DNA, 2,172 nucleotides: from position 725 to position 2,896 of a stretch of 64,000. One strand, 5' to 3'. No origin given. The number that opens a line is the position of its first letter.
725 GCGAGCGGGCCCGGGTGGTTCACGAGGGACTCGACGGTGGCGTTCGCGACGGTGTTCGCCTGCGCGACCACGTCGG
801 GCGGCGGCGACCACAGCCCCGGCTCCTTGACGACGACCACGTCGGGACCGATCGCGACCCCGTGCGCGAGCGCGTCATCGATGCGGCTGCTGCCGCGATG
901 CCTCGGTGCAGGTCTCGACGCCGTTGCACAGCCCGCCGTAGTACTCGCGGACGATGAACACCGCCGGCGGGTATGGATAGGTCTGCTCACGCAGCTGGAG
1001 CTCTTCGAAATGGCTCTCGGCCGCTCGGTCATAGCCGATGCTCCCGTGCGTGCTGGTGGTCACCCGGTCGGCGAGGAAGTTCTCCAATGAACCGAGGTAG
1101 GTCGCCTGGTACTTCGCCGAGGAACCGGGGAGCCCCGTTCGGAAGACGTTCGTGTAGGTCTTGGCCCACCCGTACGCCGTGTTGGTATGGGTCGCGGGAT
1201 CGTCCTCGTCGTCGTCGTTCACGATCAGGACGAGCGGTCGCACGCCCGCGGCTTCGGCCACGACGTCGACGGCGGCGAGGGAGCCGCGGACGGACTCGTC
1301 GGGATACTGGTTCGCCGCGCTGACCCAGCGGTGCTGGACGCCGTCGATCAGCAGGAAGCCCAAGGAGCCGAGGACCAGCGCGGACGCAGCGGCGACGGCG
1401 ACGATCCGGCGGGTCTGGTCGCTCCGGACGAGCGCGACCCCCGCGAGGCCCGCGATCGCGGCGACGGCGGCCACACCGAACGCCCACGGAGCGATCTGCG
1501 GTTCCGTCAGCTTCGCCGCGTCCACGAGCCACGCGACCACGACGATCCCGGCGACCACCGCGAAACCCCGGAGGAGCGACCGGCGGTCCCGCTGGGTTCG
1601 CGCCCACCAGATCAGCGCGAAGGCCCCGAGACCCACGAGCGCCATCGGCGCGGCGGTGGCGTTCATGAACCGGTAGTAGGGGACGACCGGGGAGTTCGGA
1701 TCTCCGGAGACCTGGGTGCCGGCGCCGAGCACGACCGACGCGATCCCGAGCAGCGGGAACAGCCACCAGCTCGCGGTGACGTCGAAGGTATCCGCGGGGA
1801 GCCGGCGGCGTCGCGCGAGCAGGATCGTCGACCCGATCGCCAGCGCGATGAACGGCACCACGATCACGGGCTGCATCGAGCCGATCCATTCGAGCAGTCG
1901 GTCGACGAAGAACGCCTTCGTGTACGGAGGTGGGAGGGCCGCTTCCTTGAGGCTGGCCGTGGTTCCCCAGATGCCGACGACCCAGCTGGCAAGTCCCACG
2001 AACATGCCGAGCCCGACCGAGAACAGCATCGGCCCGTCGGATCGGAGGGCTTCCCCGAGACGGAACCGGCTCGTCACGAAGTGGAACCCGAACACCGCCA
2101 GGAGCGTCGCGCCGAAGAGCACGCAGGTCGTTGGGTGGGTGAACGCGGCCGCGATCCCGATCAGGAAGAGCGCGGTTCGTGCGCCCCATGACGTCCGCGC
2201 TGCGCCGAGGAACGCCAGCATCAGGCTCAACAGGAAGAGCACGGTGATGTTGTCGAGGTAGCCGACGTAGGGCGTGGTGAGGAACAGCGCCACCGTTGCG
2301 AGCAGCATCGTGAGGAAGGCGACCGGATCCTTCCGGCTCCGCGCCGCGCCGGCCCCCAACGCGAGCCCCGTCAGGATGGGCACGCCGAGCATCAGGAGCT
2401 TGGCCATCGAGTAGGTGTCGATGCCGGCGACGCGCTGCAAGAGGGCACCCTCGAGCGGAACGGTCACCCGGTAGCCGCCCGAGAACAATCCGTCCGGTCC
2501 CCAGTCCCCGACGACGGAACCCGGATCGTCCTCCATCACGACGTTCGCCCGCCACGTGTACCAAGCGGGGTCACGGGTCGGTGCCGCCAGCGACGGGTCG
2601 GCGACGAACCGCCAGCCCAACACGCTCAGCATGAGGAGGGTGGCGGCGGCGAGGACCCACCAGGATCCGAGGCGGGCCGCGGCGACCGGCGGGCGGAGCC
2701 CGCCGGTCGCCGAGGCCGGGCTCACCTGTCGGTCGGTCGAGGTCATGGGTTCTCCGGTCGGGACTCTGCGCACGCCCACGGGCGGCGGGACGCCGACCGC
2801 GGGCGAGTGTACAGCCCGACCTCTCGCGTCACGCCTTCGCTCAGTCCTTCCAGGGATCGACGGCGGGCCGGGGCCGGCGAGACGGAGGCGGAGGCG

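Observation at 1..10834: Eleven co-directional genes with 1-4 bp start/stop overlaps form an envelope glycoconjugate operon with an embedded Fur-family regulator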

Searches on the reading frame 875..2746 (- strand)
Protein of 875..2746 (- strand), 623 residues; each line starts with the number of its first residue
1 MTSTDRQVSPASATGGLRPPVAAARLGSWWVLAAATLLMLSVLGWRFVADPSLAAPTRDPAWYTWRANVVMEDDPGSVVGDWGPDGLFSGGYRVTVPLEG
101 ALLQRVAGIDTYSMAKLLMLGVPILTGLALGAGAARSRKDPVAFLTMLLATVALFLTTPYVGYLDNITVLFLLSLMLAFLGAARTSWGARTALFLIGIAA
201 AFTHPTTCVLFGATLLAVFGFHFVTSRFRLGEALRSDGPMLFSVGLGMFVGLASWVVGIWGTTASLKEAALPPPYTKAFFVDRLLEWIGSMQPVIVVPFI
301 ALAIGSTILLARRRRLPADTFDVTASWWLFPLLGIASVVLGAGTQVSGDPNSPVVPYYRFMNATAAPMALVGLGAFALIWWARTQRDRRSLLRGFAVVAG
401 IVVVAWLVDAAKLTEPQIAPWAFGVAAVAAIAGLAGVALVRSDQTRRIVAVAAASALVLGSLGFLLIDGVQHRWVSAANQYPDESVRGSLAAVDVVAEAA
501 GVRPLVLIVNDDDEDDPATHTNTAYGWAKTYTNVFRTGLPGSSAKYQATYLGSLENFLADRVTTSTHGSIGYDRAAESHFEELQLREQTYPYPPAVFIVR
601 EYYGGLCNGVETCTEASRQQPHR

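Call 8: search_protein_families(library=pfam, proteins=[window:875-2746:-], max_evalue=0.01)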
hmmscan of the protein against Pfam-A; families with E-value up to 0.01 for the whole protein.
window:875-2746:- (623 aa): 0 families

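Call 9: search_protein_families(library=ncbifam, proteins=[window:875-2746:-], max_evalue=0.01)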
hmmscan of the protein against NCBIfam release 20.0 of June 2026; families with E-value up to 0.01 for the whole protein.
window:875-2746:- (623 aa): 0 families

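Call 32: predict_structure(alignment_id=A2)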
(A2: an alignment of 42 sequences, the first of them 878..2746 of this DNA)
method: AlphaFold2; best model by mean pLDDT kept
length: 623 residues; sequences in the alignment: 42
mean_pLDDT: 79.0   pTM: 0.82
mean pLDDT of the five models: 79.0, 75.6, 74.0, 73.6, 71.3
residues with pLDDT >= 90: 137; 70-90: 348; 50-70: 117; < 50: 21
segments of 3 or more residues with pLDDT < 50: 1-18
pLDDT, mean of each block of 10 residues (from residue 1): 36 46 84 96 88 66 74 71 57 65 74 77 93 92 96 84 77 88 86 90 77 82 82 76 87 72 59 65 79 90 93 87 86 70 59 59 82 96 89 86 79 66 82 88 91 93 90 73 72 86 90 76 76 81 85 89 88 87 88 87 65 62 45
secondary structure, 60 per line:
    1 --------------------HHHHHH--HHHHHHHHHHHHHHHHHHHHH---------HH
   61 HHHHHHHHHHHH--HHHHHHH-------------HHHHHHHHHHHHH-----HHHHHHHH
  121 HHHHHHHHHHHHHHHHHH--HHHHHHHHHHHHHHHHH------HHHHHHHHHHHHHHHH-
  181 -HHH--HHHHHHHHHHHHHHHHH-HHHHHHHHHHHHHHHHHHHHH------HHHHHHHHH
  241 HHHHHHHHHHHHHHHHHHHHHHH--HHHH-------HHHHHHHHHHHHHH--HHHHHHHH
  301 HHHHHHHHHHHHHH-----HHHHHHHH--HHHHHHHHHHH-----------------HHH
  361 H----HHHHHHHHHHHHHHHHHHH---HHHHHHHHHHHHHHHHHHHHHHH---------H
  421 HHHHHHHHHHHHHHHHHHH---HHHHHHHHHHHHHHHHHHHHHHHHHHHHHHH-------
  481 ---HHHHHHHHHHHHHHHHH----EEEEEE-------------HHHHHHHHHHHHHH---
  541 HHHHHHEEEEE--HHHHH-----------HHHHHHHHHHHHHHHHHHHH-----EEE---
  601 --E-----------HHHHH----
elements in order: H21-26 H29-49 H59-72 H75-81 H95-107 H113-138 H141-157 H164-179 H187-203 H205-225 H232-263 H266-269 H277-290 H293-314 H320-327 H330-340 H358-361 H366-384 H388-410 H420-439 H443-473 H484-500 E505-510 H524-537 H541-546 E547-551 H554-558 H570-589 E595-597 H615-619
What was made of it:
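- On GT-C glycosyltransferase superfamily (N-terminal 623 aa): AF2 pLDDT 79, pTM 0.82 (call 32).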

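Call 35: fold_search(model_id=the predicted structure, library=pdb)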
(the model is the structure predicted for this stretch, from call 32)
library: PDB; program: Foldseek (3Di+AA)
matches with E <= 10: 275; with E <= 0.001: 6
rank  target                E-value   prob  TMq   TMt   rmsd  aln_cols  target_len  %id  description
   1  5f15                  1.5e-05  1.00  0.42  0.47   9.8       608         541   15  Crystal Structure of ArnT from Cupriavidus metallidurans bound to Undecaprenyl phosphate (released 2016-02-17)
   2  5ezm                  3.1e-05  1.00  0.42  0.48   9.6       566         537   15  Crystal Structure of ArnT from Cupriavidus metallidurans in the apo state (released 2016-02-17)
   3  6gxc_A                1.8e-04  1.00  0.44  0.40   8.7       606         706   11  Bacterial oligosaccharyltransferase PglB in complex with an inhibitory peptide and a reactive lipid-linked oligosaccha (released 2018-11-14)
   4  9n9j_I                2.9e-04  1.00  0.41  0.37  16.7       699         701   10  Structure of a GRP94 folding intermediate engaged with a CCDC134- and FKBP11-bound secretory translocon (released 2025-11-19)
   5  6x0o                  4.5e-04  1.00  0.38  0.25   9.8       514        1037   14  Single-Particle Cryo-EM Structure of Arabinosyltransferase EmbB from Mycobacterium smegmatis (released 2020-06-10)
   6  3rce_A                7.6e-04  1.00  0.45  0.42  11.0       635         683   12  Bacterial oligosaccharyltransferase PglB (released 2011-06-15)
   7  6s7t_A                1.2e-03  1.00  0.37  0.34   9.1       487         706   11  Cryo-EM structure of human oligosaccharyltransferase complex OST-B (released 2019-12-18)
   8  6ftg_5                2.0e-03  1.00  0.36  0.35  12.0       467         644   13  Subtomogram average of OST-containing ribosome-translocon complexes from canine rough microsomal membranes (released 2018-03-21)
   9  7bvc_A                2.5e-03  1.00  0.40  0.26   8.4       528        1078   15  Cryo-EM structure of Mycobacterium smegmatis arabinosyltransferase EmbA-EmbB-AcpM2 in complex with ethambutol (released 2020-04-29)
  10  8age_A                3.3e-03  1.00  0.38  0.37  12.1       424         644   16  Structure of yeast oligosaccharylransferase complex with acceptor peptide bound (released 2022-12-07)
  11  8if8_B                3.6e-03  1.00  0.38  0.38  14.4       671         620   14  Arabinosyltransferase AftA (released 2023-05-31)
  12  8if8_C                4.5e-03  1.00  0.38  0.39  12.4       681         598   14  Arabinosyltransferase AftA (released 2023-05-31)
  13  8pn9_A                6.0e-03  1.00  0.43  0.41  11.9       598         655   12  Structure of human oligosaccharyltransferase OST-A complex bound to NGI-1 (released 2024-05-08)
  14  8b6l_I                7.4e-03  1.00  0.39  0.36  12.3       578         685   12  Subtomogram average of the human Sec61-TRAP-OSTA-translocon (released 2022-12-07)
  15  9i5k_A                4.2e-02  1.00  0.34  0.41   9.0       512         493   10  Structure of the Chaetomium thermophilum Pmt4 homodimer (C2 symmetry) (released 2025-12-24)
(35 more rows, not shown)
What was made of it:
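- On GT-C glycosyltransferase superfamily (N-terminal 623 aa): Foldseek ArnT E 1.5e-5 (call 35).
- Closest known: GT-C fold glycosyltransferases. Same: The top 17 Foldseek hits are all GT-C (call 35).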

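Call 76: search_protein_representatives(protein=window:878-2746:-)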
Query: 623 residues. Proteins with E-value up to 0.001 (for the whole library): 229; up to 1e-10: 181; up to 1e-30: 98. The best 150 are listed.
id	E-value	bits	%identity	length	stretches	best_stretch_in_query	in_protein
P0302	4.0e-197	673.1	99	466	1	1-317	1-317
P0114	1.8e-193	661.1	56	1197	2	1-606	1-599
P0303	5.9e-163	560.3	56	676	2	26-389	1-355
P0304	1.4e-145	502.8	54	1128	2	24-382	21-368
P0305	2.5e-137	475.6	52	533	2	22-408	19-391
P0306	2.1e-123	429.6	66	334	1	25-316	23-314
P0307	3.7e-115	402.4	74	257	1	39-281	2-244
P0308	3.8e-115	402.4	57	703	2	87-382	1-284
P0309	1.2e-114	400.7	44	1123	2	6-388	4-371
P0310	6.0e-112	391.8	58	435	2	170-382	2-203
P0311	3.5e-110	385.9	45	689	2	27-388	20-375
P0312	5.0e-101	355.7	58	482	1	71-407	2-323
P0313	1.2e-99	351.2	70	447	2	145-382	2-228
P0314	9.6e-99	348.2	43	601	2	24-380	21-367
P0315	6.6e-98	345.4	72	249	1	403-620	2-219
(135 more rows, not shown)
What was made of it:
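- Closest known: GT-C fold glycosyltransferases. Different: The family is small: 229 representatives among 1.84 billion proteins (call 76).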
